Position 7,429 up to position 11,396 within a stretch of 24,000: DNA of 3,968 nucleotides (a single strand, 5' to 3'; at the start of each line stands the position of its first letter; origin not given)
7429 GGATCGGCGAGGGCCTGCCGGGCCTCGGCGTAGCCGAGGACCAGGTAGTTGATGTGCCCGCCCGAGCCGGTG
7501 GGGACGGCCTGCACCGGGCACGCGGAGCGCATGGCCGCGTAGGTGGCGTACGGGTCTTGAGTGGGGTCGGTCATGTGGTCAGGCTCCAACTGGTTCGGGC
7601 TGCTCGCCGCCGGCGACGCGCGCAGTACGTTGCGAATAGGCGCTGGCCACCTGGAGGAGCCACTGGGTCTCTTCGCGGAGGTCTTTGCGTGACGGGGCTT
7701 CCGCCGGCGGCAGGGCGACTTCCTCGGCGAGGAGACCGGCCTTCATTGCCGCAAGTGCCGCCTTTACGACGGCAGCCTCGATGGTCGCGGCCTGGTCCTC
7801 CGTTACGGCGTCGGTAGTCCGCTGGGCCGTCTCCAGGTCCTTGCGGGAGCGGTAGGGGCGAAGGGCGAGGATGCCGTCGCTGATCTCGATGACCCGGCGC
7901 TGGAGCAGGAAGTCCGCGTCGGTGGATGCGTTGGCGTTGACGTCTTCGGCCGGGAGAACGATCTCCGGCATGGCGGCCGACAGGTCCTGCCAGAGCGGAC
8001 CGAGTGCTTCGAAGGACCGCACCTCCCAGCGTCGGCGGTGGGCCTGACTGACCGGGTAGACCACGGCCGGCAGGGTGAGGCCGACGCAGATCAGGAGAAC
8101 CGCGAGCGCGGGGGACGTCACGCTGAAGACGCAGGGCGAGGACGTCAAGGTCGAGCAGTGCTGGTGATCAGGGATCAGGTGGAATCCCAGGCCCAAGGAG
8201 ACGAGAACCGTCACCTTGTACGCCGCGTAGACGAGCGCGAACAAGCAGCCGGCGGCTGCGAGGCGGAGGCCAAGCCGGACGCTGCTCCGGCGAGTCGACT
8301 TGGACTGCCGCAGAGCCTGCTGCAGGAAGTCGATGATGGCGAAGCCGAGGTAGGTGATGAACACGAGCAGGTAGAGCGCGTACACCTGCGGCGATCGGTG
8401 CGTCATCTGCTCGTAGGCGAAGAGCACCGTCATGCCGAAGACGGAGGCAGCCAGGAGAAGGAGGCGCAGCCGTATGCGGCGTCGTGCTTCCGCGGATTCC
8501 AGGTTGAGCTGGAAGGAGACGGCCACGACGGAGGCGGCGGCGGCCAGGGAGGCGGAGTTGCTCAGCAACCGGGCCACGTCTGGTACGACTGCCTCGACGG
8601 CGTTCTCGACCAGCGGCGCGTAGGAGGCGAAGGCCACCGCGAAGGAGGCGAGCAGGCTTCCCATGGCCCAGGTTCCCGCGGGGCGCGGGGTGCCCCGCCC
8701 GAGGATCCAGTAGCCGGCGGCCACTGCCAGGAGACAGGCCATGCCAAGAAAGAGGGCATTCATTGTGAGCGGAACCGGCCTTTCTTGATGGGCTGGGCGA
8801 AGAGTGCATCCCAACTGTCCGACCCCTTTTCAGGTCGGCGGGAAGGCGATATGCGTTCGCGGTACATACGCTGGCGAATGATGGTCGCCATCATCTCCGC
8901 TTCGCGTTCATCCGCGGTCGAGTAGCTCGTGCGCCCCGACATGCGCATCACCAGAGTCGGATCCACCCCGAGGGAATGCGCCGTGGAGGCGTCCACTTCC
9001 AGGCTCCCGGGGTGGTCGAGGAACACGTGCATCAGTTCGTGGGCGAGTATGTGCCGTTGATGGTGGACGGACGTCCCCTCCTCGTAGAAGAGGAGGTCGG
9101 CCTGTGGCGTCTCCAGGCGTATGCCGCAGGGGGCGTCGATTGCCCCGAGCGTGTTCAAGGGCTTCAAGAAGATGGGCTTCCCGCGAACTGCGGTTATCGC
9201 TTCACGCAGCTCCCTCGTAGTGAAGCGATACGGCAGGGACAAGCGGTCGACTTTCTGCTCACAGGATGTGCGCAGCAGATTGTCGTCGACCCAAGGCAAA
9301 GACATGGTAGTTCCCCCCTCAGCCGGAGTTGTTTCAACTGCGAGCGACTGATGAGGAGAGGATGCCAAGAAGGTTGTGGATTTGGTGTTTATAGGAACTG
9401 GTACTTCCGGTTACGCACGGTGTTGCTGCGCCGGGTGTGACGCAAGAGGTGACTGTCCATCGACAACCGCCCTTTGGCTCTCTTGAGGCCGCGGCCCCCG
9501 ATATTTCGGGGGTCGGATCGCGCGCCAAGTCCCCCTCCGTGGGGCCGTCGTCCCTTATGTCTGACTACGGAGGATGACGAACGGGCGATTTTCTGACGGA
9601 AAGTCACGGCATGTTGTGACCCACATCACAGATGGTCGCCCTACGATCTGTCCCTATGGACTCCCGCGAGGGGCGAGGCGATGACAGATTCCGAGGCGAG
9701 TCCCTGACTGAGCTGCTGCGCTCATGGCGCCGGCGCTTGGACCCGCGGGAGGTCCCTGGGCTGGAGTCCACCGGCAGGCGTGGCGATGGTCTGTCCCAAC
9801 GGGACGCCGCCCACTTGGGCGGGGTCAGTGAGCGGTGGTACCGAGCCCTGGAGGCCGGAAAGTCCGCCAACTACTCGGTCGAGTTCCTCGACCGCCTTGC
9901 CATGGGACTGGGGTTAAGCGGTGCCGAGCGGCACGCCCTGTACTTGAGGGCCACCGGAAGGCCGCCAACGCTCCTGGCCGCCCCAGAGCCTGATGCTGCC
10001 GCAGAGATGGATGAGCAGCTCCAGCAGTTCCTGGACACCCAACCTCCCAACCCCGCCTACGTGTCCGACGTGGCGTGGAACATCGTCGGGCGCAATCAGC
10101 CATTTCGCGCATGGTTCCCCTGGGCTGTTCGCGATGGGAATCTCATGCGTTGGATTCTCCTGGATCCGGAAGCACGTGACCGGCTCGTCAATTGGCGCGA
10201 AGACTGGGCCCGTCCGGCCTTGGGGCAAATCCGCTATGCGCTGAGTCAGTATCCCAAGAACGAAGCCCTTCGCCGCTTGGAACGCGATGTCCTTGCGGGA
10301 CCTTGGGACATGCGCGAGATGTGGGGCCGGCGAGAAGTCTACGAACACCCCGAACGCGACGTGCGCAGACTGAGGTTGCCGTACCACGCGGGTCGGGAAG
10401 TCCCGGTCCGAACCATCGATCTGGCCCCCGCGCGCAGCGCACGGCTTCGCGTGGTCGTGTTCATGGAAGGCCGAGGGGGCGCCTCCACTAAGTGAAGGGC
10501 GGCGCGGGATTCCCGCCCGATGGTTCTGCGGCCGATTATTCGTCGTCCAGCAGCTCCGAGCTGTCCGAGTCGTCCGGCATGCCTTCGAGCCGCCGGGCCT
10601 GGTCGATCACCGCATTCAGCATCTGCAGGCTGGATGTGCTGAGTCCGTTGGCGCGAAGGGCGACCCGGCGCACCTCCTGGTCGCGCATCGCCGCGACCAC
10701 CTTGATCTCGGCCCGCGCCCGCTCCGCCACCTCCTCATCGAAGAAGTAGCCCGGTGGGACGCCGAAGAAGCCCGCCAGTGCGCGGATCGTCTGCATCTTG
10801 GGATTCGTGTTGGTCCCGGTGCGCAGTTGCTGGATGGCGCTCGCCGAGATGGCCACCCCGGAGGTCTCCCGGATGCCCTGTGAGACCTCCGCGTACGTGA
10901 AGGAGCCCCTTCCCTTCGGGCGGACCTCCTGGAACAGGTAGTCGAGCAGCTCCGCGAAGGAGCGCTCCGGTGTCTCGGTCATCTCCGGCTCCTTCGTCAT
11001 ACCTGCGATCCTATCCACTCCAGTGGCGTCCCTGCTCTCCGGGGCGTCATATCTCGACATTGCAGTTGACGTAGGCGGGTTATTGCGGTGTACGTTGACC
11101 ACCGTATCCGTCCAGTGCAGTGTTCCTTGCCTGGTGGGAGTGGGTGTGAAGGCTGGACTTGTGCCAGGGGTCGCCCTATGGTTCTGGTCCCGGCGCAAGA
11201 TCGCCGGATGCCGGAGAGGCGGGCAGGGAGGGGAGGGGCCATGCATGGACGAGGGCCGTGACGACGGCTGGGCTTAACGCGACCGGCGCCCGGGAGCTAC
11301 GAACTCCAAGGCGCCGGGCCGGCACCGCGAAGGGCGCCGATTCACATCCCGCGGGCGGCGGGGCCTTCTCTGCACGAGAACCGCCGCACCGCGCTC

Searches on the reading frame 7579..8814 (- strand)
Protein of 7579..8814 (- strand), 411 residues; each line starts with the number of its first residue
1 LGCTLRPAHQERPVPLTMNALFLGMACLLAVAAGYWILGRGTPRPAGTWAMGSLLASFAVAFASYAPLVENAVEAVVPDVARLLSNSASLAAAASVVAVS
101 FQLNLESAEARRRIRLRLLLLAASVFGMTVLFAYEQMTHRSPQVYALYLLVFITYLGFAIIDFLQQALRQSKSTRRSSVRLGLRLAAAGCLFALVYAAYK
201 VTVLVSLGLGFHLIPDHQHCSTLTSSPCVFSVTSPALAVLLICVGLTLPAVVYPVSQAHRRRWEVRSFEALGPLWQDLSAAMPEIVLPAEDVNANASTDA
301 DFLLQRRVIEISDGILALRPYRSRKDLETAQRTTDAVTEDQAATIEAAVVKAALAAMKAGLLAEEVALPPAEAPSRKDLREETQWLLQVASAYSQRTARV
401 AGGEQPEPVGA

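Call 9: search_protein_families(library=pfam, proteins=[window:7579-8814:-], max_evalue=0.01)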
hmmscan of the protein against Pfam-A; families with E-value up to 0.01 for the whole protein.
window:7579-8814:- (411 aa): 1 family
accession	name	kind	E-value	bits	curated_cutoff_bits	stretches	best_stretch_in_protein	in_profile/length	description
PF20182.3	DUF6545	-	3.3e-30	105.7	24.4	1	263-394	2-135/136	Family of unknown function (DUF6545)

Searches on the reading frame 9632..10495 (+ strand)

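Call 9: search_protein_families(library=pfam, proteins=[window:9632-10495:+], max_evalue=0.01)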
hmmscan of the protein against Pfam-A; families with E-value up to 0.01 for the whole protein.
window:9632-10495:+ (287 aa): 3 families
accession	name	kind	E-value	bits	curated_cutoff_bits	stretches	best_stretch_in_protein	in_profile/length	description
PF17765.7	MLTR_LBD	-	5.1e-23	82.4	26.3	1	127-280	2-157/168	MmyB-like transcription regulator ligand binding domain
PF13560.12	HTH_31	-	6.7e-08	33.2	27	1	25-103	2-64/64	Helix-turn-helix domain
PF01381.28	HTH_3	-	0.00094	19.6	23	1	53-97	9-52/55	Helix-turn-helix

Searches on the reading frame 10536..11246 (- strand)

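Call 9: search_protein_families(library=pfam, proteins=[window:10536-11246:-], max_evalue=0.01)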
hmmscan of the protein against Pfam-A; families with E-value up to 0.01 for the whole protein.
window:10536-11246:- (236 aa): 1 family
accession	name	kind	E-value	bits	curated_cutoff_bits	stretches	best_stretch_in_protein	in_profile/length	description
PF01381.28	HTH_3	-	0.0027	18.1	23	1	133-168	21-55/55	Helix-turn-helix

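Call 28: search_protein_families(library=ncbifam, proteins=[window:10536-11246:-], max_evalue=0.01)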
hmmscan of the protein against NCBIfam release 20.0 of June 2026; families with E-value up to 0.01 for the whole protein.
window:10536-11246:- (236 aa): 1 family
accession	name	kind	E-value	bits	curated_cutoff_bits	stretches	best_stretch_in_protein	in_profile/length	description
NF052239.1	antitox_spr1629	equivalog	0.00057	19.1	335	1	131-216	25-107/377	spr1629 family repressor/antitoxin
